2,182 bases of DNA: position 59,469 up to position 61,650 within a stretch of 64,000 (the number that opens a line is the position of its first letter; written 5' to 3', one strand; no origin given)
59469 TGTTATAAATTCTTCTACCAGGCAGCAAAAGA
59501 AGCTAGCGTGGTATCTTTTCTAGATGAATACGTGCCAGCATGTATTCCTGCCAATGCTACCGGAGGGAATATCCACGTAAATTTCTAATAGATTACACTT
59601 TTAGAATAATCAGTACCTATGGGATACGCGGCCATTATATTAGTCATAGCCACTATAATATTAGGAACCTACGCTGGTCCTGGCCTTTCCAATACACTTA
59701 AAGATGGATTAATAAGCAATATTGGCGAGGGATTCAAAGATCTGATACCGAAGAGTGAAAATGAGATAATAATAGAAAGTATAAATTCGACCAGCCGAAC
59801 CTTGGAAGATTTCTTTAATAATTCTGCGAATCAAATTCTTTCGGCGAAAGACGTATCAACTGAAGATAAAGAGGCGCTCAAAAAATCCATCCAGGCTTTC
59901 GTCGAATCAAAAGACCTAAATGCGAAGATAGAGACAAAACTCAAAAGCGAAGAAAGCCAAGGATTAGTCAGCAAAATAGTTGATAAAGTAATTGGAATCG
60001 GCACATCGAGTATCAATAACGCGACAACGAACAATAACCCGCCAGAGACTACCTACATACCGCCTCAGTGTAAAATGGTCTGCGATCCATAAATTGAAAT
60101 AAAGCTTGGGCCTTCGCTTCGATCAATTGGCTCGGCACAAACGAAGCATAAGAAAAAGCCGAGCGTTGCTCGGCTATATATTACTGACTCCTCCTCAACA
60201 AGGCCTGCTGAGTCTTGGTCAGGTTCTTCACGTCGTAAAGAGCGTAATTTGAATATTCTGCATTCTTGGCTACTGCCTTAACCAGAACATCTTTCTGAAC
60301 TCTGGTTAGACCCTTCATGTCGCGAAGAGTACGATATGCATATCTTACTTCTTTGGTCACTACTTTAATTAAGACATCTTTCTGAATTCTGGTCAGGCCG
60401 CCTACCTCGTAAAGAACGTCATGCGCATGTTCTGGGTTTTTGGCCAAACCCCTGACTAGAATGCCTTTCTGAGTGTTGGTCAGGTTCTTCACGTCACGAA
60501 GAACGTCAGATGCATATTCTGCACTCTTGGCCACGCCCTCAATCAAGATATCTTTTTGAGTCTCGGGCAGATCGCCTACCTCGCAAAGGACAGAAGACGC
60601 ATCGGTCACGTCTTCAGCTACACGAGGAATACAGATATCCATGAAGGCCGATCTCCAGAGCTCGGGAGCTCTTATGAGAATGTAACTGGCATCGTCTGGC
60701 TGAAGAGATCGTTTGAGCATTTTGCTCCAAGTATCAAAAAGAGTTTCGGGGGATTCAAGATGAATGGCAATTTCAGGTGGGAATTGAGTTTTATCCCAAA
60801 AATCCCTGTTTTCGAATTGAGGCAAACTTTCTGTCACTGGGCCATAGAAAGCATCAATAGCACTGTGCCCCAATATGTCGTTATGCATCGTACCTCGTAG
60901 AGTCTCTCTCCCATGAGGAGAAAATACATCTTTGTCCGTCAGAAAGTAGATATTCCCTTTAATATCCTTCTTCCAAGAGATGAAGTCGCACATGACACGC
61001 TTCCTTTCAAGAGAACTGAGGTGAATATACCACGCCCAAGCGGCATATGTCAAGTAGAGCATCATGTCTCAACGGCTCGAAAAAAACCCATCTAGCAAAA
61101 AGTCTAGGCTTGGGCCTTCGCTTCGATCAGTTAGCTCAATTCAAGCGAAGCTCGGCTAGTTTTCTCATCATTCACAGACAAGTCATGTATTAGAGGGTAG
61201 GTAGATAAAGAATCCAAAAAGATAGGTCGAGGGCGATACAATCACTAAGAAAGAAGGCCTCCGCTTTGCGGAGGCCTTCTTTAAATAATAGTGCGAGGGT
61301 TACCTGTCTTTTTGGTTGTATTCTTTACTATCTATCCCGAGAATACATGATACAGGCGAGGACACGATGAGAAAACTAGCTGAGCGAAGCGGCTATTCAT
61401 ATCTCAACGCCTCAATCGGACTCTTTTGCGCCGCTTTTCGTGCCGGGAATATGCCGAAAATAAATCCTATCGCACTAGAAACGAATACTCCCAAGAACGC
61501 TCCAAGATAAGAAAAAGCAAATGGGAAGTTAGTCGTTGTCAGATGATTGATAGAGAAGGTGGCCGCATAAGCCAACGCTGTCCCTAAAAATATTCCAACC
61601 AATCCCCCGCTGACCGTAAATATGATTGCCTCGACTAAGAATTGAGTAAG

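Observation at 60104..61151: Tandem 29-aa-repeat protein flanked by imperfect 44-nt direct repeats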

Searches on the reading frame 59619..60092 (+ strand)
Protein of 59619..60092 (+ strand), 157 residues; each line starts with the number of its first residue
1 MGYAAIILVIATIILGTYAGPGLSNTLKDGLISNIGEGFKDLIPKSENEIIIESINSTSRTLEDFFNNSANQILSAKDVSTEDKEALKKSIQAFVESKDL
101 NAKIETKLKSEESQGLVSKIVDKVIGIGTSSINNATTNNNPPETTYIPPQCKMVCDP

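Call 66: find_related_loci(query=window:59619-60089:+, collection=metagenome_contigs, flank=4000)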
Query window:59619-60089:+ (157 aa) in metagenome_contigs; peptide patterns used: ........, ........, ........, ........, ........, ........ (x = any residue, [..] = any of these).
551 stretches matched a pattern; 4 encode a relative of the query (tblastn E <= 1e-3); 4 distinct loci.
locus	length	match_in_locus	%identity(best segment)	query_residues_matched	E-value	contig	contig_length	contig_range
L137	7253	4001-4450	34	1-156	9e-21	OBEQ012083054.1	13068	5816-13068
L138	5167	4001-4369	37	29-156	7e-16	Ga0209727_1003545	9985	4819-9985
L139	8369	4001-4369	37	29-156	8e-16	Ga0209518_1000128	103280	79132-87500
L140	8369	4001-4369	37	29-156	8e-16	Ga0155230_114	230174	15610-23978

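Call 69: search_protein_families(library=pfam, proteins=[window:59619-60092:+], max_evalue=0.001)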
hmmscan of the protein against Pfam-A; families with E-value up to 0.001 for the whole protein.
window:59619-60092:+ (157 aa): 0 families

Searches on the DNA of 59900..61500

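Call 40: search_rna_families(source=window, start=59900, end=61500, threshold=evalue, max_evalue=5)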
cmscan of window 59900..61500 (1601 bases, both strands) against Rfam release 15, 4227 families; matches with E-value up to 5: 10.
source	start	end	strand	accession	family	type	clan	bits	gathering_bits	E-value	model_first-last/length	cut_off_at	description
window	61248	61330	-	RF00506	Thr_leader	Cis-reg; leader;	-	28.5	55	0.0078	1-118/118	no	Threonine operon leader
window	61183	61281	+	RF02607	AbsR25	Gene; sRNA;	-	26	47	0.071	1-164/164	no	Acinetobacter sRNA 25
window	61217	61294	+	RF02621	BSnc120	Gene; sRNA;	-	24.3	114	0.01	1-88/88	no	Brucella sRNA 120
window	61248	61311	-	RF01859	Phe_leader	Cis-reg; leader;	-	23.6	55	0.39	1-125/125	no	Phenylalanine leader peptide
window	61232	61284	+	RF01859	Phe_leader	Cis-reg; leader;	-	20.8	55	1.6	1-125/125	no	Phenylalanine leader peptide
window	61244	61368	-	RF02053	STnc430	Gene; sRNA;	-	20.4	47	2.7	1-162/162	no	Enterobacterial sRNA STnc430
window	61250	61289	-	RF01388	isrD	Gene; sRNA;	-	18.5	37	1.2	1-51/51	no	isrD Hfq binding RNA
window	61244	61280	-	RF00489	ctRNA_p42d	Gene; antisense;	-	16.3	50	3.9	1-46/46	no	ctRNA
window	60157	60203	+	RF02843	RefA5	Gene; antisense;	-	16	91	4.3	1-68/68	no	Enterococcus sRNA A5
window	61202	61276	-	RF01828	SprD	Gene; sRNA;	-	14.7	100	4.6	1-142/142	no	Small pathogenicity island RNA D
